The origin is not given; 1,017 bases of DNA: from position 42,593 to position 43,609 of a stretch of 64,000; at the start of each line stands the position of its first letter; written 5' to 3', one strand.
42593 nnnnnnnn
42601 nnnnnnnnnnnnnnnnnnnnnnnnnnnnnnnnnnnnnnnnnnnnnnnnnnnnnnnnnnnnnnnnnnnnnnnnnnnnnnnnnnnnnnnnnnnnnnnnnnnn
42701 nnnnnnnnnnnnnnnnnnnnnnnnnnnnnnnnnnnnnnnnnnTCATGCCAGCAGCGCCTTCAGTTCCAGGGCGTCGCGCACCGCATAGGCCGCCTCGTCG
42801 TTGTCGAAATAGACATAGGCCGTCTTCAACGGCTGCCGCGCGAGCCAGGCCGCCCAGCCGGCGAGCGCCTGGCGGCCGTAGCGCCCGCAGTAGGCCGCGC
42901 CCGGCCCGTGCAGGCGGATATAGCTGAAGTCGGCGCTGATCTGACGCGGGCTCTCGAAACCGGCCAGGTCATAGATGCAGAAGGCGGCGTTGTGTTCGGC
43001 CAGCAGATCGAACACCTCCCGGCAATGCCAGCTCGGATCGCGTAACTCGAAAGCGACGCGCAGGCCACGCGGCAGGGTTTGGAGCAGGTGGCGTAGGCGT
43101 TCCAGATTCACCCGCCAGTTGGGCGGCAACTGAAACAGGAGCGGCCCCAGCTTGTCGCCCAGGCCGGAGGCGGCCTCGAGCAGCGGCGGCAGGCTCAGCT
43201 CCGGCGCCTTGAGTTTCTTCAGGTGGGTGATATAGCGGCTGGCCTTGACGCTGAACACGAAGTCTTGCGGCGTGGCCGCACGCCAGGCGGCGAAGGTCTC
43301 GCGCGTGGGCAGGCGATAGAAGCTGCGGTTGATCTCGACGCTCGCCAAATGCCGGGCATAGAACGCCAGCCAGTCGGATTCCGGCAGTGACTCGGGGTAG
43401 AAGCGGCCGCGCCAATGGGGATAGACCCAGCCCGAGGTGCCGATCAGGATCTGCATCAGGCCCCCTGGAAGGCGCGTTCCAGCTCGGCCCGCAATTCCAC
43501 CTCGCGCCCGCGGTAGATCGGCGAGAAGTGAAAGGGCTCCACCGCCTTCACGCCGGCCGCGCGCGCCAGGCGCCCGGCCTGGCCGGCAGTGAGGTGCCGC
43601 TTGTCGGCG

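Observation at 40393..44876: RtcA sits in a five-gene translationally coupled operon (Nudix / MBL nuclease / DUF72 / RtcA / DUF429) with a convergent DUF99 gene, and no RtcB or RtcR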

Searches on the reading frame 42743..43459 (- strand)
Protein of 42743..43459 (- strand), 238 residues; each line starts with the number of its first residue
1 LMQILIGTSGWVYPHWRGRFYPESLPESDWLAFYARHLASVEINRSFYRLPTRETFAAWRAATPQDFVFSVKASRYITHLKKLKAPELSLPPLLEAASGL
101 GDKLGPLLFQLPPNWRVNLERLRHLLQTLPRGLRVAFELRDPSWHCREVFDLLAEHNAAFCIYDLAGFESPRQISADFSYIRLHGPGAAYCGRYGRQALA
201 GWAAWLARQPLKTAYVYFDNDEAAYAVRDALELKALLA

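Call 3: search_protein_families(library=pfam, proteins=[window:42743-43459:-], max_evalue=0.01)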
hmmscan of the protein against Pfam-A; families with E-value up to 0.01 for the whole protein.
window:42743-43459:- (238 aa): 1 family
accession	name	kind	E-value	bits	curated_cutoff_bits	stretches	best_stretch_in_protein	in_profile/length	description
PF01904.24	DUF72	-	2.3e-67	227.7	25.3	1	21-235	1-216/217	Protein of unknown function DUF72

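Call 20: search_protein_families(library=ncbifam, proteins=[window:42743-43456:-], max_evalue=0.01)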
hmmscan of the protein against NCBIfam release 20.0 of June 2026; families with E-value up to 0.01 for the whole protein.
window:42743-43456:- (237 aa): 1 family
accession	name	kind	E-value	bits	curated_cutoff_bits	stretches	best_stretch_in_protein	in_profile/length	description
NF007637.0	PRK10302.1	equivalog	8.3e-16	58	412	1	3-144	2-137/272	hypothetical protein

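Call 33: search_solved_structures(query=window:42743-43456:-, max_evalue=0.001)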
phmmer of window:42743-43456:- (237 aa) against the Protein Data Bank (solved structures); distinct sequences matched with E-value up to 0.001: 2.
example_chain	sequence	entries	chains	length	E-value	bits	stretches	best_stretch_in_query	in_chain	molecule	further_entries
1vpq_A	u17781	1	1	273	1.1e-19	73.8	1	3-196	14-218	hypothetical protein TM1631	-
1vpy_A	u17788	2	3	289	1.4e-07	34.1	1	30-223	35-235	PROTEIN (hypothetical protein EF0366) | hypothetical protein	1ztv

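Call 85: search_protein_families(library=padloc, proteins=[window:42743-43456:-], max_evalue=0.001)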
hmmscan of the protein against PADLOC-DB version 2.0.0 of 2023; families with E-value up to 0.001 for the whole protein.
window:42743-43456:- (237 aa): 0 families
